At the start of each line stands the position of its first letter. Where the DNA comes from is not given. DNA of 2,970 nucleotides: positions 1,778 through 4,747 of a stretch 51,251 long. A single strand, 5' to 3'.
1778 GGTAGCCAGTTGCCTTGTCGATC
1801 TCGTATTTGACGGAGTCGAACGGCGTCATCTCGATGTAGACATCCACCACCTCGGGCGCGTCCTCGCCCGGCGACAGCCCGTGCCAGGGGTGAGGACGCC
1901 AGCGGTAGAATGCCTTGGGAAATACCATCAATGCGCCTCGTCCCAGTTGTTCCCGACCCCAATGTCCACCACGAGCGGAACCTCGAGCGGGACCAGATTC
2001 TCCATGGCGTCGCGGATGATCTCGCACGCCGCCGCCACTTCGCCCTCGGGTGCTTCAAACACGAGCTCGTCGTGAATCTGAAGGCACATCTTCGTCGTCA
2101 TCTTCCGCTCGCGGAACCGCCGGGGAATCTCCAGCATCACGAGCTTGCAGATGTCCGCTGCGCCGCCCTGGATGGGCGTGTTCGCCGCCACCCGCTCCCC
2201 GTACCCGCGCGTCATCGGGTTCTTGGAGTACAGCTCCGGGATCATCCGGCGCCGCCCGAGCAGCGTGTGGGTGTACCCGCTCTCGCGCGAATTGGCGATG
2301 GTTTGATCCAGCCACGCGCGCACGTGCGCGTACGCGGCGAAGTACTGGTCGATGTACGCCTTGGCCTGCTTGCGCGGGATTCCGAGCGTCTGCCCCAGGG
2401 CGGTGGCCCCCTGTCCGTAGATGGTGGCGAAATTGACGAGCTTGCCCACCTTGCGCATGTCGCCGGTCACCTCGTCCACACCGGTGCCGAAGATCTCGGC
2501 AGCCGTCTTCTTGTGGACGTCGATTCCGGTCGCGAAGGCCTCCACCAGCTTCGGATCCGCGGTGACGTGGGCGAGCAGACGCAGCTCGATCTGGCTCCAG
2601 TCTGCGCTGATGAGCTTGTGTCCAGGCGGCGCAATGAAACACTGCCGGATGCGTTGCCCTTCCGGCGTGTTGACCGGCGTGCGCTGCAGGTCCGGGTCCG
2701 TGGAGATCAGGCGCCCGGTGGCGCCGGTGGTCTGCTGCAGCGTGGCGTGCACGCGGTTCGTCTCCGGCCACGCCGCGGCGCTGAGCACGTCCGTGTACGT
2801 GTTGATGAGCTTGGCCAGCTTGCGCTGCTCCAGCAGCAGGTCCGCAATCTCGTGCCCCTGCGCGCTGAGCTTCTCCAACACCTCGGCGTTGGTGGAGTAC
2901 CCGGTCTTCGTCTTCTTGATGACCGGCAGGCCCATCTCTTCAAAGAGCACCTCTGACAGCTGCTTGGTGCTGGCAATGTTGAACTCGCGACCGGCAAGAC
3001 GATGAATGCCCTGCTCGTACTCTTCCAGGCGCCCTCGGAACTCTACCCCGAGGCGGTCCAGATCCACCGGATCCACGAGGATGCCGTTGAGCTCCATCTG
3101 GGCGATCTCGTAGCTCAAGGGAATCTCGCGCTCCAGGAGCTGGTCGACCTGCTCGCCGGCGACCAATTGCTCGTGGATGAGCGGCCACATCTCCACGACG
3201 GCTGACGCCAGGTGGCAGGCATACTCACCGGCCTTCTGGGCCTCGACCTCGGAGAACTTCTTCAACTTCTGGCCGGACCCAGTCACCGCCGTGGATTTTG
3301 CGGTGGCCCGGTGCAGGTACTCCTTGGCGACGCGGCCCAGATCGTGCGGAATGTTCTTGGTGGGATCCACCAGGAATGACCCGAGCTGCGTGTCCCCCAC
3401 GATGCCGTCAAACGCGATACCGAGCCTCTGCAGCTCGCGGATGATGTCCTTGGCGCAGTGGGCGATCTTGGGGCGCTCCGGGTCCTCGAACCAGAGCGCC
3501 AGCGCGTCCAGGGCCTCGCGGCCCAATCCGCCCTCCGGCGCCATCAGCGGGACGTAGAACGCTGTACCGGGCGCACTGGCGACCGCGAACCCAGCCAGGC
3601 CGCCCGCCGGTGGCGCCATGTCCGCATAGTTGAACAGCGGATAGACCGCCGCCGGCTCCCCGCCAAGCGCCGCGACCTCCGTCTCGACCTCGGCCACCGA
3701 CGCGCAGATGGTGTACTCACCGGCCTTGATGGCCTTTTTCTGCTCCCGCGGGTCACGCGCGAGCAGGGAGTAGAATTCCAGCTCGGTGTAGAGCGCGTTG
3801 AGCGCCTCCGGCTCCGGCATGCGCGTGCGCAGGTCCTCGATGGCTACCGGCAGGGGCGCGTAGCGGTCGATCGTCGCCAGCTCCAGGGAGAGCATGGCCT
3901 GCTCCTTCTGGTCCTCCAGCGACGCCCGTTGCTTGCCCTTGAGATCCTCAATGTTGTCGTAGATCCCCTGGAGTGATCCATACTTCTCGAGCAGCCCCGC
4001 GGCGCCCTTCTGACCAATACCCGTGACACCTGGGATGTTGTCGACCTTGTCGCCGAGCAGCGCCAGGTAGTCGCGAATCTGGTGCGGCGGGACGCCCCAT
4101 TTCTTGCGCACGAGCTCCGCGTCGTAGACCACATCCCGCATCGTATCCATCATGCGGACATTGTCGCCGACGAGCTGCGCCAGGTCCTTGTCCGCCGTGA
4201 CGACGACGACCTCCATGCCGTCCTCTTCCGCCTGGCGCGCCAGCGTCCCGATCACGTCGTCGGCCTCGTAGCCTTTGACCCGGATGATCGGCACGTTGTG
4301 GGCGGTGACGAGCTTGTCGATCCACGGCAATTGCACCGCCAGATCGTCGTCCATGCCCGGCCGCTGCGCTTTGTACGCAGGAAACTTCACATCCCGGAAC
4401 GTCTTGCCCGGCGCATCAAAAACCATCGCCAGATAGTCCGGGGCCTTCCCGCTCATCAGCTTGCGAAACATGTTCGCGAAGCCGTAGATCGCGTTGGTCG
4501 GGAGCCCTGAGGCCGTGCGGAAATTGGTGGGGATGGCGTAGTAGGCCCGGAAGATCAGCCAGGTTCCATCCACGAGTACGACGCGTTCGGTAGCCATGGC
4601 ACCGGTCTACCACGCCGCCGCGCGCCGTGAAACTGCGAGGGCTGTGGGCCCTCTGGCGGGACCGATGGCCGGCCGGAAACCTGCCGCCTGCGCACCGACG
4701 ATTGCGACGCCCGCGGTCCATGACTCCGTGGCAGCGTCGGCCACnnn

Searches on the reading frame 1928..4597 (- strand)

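Call 58: search_protein_families(library=pfam, proteins=[window:1928-4597:-], max_evalue=0.00001)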
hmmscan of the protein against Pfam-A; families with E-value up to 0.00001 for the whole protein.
window:1928-4597:- (889 aa): 4 families
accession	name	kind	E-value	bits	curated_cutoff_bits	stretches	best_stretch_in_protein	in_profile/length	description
PF00476.26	DNA_pol_A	-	6.6e-143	476.7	34.3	1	513-887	4-381/381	DNA polymerase family A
PF02739.22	5_3_exonuc_N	-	1.6e-56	191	34.3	1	6-168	2-164/164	5'-3' exonuclease, N-terminal resolvase-like domain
PF01367.25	5_3_exonuc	-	5.9e-31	107.3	40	1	169-262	1-95/97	5'-3' exonuclease, C-terminal SAM fold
PF22619.2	DNA_polI_exo1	-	3.8e-08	33.7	27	1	365-450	39-123/140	DNA polymerase I, ribonuclease H-like domain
